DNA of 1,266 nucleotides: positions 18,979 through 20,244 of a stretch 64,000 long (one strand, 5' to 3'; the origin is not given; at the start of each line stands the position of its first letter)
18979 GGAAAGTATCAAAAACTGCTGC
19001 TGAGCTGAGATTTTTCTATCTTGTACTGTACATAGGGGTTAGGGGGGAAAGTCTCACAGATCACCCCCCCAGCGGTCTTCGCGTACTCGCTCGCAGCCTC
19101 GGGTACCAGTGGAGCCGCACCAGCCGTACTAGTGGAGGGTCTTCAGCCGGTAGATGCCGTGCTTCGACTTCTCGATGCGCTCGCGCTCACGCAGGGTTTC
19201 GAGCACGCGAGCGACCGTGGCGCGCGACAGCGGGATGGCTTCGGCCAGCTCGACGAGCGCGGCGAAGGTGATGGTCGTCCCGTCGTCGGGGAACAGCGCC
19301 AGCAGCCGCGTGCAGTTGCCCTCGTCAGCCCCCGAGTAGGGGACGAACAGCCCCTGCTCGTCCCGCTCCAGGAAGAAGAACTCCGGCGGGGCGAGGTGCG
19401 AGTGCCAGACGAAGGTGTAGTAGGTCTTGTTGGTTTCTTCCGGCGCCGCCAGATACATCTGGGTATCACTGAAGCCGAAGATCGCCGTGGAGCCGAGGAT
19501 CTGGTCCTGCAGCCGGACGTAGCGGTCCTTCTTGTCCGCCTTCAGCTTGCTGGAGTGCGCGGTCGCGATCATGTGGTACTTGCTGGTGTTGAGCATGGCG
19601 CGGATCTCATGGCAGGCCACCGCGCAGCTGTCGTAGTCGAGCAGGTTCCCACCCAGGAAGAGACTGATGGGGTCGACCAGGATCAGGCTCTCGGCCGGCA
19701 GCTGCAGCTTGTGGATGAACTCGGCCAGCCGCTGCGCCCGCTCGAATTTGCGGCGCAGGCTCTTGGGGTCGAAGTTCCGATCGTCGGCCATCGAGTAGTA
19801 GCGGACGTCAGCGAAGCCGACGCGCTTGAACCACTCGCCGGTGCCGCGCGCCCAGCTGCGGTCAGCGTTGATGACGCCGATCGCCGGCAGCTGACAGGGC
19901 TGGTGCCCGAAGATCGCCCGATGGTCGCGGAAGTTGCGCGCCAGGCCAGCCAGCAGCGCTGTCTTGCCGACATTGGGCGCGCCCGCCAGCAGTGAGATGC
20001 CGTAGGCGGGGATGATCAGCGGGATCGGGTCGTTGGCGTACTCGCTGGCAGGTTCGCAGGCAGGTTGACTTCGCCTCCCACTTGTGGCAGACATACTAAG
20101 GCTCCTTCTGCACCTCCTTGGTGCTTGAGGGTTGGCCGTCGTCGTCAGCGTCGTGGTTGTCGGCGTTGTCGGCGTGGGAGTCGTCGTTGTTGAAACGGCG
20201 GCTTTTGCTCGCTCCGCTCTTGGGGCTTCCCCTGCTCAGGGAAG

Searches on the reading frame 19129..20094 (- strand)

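Call 31: search_protein_families(library=pfam, proteins=[window:19129-20094:-], max_evalue=0.01)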
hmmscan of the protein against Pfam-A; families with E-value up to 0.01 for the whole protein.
window:19129-20094:- (321 aa): 4 families
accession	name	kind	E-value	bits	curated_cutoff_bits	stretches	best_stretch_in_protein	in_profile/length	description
PF13481.12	AAA_25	-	1.7e-08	34.7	27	1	21-184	23-193/195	AAA domain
PF25213.1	HVO_A0261_N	-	0.00018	21.7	35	1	282-317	29-63/86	HVO_A0261 N-terminal domain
PF13545.12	HTH_Crp_2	-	0.00037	20.8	27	1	278-314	23-59/70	Crp-like helix-turn-helix domain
PF09339.16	HTH_IclR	-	0.0049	17.1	22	1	279-305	20-46/52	IclR helix-turn-helix domain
